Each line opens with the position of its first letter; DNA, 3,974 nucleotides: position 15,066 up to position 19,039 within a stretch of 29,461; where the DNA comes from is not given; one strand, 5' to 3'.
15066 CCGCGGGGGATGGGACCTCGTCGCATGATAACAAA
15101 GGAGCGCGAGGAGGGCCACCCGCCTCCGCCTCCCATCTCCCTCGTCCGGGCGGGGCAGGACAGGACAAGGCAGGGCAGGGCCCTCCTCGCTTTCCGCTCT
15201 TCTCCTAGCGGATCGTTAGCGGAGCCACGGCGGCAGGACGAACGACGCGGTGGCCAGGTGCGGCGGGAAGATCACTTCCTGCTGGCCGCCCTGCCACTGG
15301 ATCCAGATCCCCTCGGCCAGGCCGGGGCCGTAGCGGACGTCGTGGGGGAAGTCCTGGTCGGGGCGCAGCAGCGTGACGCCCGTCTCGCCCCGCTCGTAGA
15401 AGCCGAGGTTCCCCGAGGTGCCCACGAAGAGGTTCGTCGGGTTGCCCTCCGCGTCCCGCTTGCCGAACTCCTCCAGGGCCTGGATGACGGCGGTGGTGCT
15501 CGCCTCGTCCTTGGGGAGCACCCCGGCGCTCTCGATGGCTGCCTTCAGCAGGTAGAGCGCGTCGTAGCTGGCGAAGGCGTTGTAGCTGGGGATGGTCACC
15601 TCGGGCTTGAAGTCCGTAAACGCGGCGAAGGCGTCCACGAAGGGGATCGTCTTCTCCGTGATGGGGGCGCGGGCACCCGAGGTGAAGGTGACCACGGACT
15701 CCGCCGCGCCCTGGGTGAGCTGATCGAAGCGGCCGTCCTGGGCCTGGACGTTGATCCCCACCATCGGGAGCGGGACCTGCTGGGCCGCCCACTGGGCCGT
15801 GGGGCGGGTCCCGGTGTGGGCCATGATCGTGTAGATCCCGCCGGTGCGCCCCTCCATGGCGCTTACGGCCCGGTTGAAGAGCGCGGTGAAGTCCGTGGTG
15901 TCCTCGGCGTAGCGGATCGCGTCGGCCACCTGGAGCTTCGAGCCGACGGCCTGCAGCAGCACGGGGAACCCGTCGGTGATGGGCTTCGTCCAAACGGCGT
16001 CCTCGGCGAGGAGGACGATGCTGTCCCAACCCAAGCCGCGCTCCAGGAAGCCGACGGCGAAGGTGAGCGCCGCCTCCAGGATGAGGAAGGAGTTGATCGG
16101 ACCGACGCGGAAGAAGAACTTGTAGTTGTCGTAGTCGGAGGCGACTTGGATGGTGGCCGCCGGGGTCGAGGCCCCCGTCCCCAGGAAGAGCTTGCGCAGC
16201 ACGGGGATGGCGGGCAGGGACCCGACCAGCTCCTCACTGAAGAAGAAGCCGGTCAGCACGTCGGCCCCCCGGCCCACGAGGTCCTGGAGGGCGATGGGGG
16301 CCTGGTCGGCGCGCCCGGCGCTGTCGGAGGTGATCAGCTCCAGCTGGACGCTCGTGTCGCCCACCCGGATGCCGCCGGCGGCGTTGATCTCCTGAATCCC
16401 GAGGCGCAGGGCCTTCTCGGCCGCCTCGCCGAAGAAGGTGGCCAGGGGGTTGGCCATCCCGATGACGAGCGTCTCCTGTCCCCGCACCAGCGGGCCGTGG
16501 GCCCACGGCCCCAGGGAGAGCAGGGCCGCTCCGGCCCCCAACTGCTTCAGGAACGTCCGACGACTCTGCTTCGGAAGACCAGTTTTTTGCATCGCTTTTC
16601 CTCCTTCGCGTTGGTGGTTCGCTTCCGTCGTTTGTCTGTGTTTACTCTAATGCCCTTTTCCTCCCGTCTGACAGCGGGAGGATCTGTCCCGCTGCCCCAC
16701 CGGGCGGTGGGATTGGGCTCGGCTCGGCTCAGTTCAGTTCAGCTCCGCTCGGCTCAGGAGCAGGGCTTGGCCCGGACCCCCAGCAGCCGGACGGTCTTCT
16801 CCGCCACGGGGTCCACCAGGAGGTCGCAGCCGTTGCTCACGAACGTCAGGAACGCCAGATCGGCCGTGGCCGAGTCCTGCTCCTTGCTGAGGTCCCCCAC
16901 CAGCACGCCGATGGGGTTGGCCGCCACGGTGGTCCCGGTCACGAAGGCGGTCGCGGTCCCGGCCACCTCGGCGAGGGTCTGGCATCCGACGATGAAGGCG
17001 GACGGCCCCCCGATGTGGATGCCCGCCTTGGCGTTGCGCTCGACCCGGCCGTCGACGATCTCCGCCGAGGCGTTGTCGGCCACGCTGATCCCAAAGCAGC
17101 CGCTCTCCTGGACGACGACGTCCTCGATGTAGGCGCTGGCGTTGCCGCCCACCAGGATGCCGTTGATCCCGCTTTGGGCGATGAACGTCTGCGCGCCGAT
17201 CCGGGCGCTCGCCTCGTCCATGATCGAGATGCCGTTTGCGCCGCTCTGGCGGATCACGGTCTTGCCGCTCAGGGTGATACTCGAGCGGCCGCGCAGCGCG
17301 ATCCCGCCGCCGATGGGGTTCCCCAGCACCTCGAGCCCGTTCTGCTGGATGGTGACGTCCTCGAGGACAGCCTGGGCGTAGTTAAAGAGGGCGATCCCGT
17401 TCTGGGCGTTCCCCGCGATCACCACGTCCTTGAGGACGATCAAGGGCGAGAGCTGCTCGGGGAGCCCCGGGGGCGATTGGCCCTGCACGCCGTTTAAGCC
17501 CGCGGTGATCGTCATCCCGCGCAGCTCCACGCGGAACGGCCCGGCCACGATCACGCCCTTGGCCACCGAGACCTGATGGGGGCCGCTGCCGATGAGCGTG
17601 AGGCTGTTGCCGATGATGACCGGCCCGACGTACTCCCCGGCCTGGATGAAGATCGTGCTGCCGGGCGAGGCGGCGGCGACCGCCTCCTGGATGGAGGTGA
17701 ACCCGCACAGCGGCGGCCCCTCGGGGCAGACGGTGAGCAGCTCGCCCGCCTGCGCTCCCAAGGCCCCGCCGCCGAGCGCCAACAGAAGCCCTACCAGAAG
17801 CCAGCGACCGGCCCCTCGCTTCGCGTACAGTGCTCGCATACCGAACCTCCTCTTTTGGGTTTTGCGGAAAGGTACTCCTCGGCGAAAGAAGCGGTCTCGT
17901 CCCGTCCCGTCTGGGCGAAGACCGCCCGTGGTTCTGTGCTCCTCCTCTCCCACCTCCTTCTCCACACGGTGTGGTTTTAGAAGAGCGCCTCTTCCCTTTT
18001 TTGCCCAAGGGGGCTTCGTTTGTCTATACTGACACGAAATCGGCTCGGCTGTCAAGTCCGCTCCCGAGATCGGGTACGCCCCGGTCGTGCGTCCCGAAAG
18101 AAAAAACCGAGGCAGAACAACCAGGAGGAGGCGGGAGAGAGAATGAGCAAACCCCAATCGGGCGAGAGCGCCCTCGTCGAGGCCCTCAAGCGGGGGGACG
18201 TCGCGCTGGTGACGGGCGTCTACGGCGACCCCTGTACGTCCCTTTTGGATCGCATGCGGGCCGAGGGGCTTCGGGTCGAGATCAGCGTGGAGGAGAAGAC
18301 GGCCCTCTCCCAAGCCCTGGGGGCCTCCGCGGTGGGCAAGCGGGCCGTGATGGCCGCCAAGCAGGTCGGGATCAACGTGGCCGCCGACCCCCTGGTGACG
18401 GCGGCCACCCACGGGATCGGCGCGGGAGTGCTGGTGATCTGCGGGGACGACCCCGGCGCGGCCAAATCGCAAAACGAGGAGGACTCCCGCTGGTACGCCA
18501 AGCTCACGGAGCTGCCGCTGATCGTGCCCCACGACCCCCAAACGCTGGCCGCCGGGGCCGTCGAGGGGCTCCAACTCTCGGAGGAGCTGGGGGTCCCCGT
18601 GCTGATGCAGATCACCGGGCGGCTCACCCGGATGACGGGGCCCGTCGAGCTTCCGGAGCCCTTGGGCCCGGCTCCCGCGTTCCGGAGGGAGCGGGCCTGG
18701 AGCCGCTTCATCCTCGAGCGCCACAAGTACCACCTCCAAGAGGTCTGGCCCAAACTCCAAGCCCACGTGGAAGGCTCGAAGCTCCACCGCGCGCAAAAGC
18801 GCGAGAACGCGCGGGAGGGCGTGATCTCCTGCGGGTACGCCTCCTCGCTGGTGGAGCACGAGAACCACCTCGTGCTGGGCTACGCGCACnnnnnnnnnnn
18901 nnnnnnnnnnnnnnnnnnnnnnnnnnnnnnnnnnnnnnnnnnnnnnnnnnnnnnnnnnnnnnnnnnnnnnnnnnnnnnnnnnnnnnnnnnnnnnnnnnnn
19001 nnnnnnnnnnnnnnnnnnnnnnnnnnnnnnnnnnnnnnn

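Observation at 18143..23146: IorA-like ThDP enzyme without Fe-S ligands or IorB, in an operon with a LUD (LutC + LutB-LutA) complex and an SDR: candidate new 2-hydroxy/2-oxo-acid pathway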

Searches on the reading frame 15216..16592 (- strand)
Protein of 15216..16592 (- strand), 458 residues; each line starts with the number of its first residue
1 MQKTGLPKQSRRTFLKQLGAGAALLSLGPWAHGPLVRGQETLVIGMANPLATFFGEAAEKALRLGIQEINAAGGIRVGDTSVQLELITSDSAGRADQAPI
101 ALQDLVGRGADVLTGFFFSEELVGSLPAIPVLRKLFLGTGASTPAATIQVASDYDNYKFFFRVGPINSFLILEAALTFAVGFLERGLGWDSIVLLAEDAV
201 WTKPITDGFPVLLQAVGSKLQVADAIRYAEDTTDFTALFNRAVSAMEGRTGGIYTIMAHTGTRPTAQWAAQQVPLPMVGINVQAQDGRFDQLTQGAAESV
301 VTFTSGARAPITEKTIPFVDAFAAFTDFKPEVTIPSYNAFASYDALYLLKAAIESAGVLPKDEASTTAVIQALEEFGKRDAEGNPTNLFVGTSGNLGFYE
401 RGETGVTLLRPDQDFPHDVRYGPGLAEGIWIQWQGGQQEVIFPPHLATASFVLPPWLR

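Call 15: search_protein_families(library=pfam, proteins=[window:15216-16592:-], max_evalue=0.001)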
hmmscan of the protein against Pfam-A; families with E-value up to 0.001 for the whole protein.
window:15216-16592:- (458 aa): 1 family
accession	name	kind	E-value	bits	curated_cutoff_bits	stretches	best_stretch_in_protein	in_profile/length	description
PF13458.12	Peripla_BP_6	-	7.3e-24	85.5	31.7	1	49-381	13-316/343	Periplasmic binding protein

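Call 60: search_protein_families(library=ncbifam, proteins=[window:15216-16592:-], max_evalue=0.00001)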
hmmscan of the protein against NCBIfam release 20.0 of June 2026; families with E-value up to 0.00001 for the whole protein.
window:15216-16592:- (458 aa): 0 families

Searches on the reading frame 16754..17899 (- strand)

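Call 60: search_protein_families(library=ncbifam, proteins=[window:16754-17899:-], max_evalue=0.00001)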
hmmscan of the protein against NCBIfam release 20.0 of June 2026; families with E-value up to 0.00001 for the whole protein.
window:16754-17899:- (381 aa): 1 family
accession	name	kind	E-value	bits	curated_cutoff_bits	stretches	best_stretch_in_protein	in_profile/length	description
TIGR04247.1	NosD_copper_fam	subfamily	1.9e-06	26.7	300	1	70-203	1-133/377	nitrous oxide reductase family maturation protein NosD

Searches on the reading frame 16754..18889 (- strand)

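Call 15: search_protein_families(library=pfam, proteins=[window:16754-18889:-], max_evalue=0.001)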
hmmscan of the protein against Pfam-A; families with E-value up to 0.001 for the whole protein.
window:16754-18889:- (711 aa): 2 families
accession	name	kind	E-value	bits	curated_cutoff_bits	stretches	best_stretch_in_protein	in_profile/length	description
PF13229.12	Beta_helix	-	1.4e-10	41.4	25.9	1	484-631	34-149/158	Right handed beta helix region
PF05048.19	NosD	-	1.7e-05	24.8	23.6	1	508-626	50-156/212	Periplasmic copper-binding protein (NosD)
